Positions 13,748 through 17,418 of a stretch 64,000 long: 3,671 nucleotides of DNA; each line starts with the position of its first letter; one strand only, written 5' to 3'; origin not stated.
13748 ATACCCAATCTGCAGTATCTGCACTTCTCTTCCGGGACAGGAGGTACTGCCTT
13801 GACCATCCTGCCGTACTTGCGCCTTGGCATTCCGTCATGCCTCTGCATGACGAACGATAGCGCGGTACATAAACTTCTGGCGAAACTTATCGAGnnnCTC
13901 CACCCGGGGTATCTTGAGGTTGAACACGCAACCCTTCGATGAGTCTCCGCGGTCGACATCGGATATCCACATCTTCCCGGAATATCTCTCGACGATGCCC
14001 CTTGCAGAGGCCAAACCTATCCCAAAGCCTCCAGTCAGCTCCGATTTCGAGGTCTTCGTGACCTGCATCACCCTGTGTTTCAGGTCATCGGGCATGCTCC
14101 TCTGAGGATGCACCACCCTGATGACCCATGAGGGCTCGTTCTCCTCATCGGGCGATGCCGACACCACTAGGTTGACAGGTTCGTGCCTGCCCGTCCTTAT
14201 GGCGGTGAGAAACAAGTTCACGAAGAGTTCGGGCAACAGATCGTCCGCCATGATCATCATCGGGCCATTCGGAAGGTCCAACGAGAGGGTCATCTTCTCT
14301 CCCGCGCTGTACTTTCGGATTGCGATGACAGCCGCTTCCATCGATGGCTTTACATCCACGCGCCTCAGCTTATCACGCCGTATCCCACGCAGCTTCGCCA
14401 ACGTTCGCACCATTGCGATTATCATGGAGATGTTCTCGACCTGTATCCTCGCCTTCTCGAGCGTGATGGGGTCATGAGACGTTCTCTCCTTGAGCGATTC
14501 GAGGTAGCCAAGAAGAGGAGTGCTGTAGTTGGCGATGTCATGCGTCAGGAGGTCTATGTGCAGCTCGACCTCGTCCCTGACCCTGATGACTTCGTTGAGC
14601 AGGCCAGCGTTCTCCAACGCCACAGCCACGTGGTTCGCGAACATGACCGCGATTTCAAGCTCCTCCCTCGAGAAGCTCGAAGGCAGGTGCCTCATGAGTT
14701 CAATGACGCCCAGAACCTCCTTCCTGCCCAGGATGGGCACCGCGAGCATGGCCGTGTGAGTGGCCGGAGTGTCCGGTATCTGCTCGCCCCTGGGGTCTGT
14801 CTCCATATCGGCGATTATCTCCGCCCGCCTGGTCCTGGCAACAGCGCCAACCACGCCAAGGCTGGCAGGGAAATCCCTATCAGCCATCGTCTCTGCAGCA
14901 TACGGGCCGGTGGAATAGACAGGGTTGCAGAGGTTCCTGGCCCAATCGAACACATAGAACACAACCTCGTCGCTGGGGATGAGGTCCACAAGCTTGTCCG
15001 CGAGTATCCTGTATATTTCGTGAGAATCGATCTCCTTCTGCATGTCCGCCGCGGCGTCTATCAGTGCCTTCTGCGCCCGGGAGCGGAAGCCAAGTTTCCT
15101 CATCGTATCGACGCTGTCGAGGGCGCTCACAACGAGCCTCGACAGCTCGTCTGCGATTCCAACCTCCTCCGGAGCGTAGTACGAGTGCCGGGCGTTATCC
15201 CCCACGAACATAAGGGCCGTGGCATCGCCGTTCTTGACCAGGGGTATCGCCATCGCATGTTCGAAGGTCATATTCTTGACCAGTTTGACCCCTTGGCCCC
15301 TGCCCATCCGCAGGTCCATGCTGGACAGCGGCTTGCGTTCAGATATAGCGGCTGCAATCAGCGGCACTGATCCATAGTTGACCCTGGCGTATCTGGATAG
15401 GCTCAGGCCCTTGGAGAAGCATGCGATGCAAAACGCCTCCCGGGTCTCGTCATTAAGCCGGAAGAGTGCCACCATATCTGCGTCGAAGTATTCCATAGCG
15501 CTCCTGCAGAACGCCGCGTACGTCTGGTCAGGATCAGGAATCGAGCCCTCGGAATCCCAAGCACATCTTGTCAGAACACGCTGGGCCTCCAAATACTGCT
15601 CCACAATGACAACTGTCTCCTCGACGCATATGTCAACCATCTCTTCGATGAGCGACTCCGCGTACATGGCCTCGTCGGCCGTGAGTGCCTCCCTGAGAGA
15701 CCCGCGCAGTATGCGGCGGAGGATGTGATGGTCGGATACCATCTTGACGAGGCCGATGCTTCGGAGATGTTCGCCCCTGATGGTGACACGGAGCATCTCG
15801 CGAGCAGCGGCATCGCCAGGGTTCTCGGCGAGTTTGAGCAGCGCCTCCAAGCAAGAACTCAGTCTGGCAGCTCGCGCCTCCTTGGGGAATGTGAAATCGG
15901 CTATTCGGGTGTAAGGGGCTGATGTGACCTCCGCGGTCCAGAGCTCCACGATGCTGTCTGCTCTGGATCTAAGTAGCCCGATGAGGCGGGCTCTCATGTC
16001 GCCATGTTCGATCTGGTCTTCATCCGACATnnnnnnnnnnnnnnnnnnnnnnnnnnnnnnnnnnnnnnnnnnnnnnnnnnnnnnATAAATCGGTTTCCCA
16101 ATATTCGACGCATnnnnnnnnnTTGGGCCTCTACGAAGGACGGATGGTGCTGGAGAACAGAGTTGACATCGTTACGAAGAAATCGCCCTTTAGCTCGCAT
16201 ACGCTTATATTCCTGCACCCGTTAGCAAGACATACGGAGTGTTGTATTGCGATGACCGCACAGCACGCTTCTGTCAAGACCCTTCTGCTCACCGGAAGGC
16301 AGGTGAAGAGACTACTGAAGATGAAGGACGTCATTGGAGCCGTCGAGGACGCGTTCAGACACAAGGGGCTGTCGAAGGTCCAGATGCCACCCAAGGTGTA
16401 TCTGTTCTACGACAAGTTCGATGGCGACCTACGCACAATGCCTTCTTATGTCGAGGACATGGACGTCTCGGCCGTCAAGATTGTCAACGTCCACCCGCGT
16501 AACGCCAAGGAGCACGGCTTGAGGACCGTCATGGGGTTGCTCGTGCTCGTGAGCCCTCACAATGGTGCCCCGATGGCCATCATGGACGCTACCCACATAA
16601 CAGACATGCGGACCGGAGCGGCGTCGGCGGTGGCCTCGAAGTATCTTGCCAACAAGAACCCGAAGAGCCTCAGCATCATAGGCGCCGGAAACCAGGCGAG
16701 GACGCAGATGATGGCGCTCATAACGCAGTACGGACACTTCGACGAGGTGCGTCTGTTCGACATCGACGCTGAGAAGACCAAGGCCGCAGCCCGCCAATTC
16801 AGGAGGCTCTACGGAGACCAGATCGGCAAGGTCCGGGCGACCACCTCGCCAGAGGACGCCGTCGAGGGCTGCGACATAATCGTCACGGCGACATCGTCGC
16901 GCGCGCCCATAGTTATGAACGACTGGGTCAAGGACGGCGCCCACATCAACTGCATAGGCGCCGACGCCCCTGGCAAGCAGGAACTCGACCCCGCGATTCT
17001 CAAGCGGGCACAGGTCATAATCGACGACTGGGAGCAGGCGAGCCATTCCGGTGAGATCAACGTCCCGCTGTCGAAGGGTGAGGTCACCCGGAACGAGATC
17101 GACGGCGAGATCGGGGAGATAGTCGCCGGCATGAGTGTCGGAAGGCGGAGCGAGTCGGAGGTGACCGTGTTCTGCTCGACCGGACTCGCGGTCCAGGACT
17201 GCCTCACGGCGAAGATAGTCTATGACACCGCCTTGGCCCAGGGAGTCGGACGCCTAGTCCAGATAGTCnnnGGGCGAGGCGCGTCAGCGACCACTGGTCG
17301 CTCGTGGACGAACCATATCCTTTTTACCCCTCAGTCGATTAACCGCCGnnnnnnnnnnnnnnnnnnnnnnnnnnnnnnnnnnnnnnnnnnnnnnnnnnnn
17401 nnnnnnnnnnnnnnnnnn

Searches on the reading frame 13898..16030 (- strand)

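Call 48: search_protein_families(library=ncbifam, proteins=[window:13898-16030:-], max_evalue=0.001)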
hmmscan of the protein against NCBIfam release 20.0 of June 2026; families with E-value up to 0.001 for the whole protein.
window:13898-16030:- (711 aa): 15 families
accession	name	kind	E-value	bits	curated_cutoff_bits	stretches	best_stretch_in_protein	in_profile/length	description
NF041880.1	EPS_EpsF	equivalog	6.3e-09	34.8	900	1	548-706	340-490/492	response regulator EpsF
TIGR02966.1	phoR_proteo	equivalog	2.2e-08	33.5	334.2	1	498-693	124-324/333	phosphate regulon sensor histidine kinase PhoR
NF006800.0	PRK09303.1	equivalog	7e-07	28.5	342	1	493-708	156-376/383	histidine kinase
NF007837.0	PRK10549.1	equivalog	1.1e-06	27.7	603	1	508-693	260-446/466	envelope stress sensor histidine kinase BaeS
NF046044.1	PnpS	equivalog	4.1e-06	26.1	400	1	504-695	186-382/390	two-component system histidine kinase PnpS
NF041777.1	sens_FixL_Rhizob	equivalog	1.6e-05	23.7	850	1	579-708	358-480/485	sensor protein FixL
NF007793.0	PRK10490.1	equivalog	2.4e-05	22.6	1123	1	495-708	671-881/895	two-component system sensor histidine kinase KdpD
NF008283.0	PRK11061.1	equivalog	3.3e-05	22.3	583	1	392-477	73-159/748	phosphoenolpyruvate--protein phosphotransferase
TIGR02916.1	PEP_his_kin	equivalog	5.2e-05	22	300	1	423-708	406-679/679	XrtA/PEP-CTERM system histidine kinase PrsK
NF012163.2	BaeS_SmeS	equivalog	8.2e-05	21.7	500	1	553-688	307-441/457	sensor histidine kinase efflux regulator BaeS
NF007898.0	PRK10604.1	equivalog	0.00024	20.4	478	1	478-696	205-414/433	two-component system sensor histidine kinase RstB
NF033091.0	HK_VanS_ACDEFG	equivalog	0.00031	19.9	400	0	495-690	81-280/293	vancomycin resistance histidine kinase VanS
NF008468.0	PRK11360.1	equivalog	0.00056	18.4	646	1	496-691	404-594/616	two-component system sensor histidine kinase AtoS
NF007688.0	PRK10364.1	equivalog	0.00063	18.6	479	1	497-708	249-450/460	two-component system sensor histidine kinase ZraS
NF012226.0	AdeS_HK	equivalog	0.00098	18.4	500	0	527-707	178-351/353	two-component sensor histidine kinase AdeS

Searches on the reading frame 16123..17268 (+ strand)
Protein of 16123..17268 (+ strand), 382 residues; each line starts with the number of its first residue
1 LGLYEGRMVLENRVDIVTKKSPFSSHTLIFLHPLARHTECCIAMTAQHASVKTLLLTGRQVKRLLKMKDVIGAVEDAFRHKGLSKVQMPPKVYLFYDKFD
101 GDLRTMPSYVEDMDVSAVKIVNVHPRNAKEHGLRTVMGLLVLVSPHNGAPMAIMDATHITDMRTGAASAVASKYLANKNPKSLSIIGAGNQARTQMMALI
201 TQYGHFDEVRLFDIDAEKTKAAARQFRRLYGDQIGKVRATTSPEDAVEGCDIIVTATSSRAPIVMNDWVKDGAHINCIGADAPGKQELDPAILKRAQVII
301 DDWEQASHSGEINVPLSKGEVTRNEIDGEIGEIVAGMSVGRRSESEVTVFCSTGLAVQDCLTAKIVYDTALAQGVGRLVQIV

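Call 48: search_protein_families(library=ncbifam, proteins=[window:16123-17268:+], max_evalue=0.001)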
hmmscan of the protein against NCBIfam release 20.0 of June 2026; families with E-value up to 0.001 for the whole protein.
window:16123-17268:+ (382 aa): 13 families
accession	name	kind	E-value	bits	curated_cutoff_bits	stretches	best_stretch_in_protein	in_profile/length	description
TIGR02371.1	ala_DH_arch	equivalog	1.1e-128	428.9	409.15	1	52-381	1-324/325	alanine dehydrogenase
NF006379.0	PRK08618.1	equivalog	3.8e-79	266.4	417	1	54-379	2-324/326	ornithine cyclodeaminase family protein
NF006141.0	PRK08291.1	equivalog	7.9e-63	212.4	408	1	55-378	6-327/330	cyclodeaminase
NF004793.0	PRK06141.1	equivalog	4.3e-62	209.9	322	1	56-370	4-311/314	bifunctional Delta(1)-pyrroline-2-carboxylate/Delta(1)-piperideine-2-carboxylate reductase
TIGR02992.1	ectoine_eutC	equivalog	1.2e-59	202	471.65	1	55-378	3-324/326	ectoine utilization protein EutC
NF005762.1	PRK07589.1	equivalog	2.8e-57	194.2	350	1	101-382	52-321/334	ornithine cyclodeaminase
TIGR03944.1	dehyd_SbnB_fam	equivalog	2.3e-52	178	326.9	1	54-380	2-325/327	2,3-diaminopropionate biosynthesis protein SbnB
NF005296.0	PRK06823.1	equivalog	6.5e-52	176.5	438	1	59-368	7-311/315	ornithine cyclodeaminase family protein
NF045643.1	ImmsucRedBhcD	equivalog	5e-49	167.4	500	1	60-380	8-320/321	iminosuccinate reductase BhcD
NF005603.0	PRK07340.1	equivalog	9.7e-38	130.1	266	1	56-359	7-292/307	delta(1)-pyrroline-2-carboxylate reductase family protein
NF005011.0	PRK06407.1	subfamily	1.1e-34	120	337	1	57-366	6-295/302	ornithine cyclodeaminase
NF004848.0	PRK06199.1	subfamily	1.6e-33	116.3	362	1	100-378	75-369/379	tyramine oxidase subunit B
NF045512.1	PyrPipCarbRedLhpI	equivalog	7.9e-28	97.5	400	1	60-367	7-294/298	bifunctional Delta(1)-pyrroline-2-carboxylate/Delta(1)-piperideine-2-carboxylate reductase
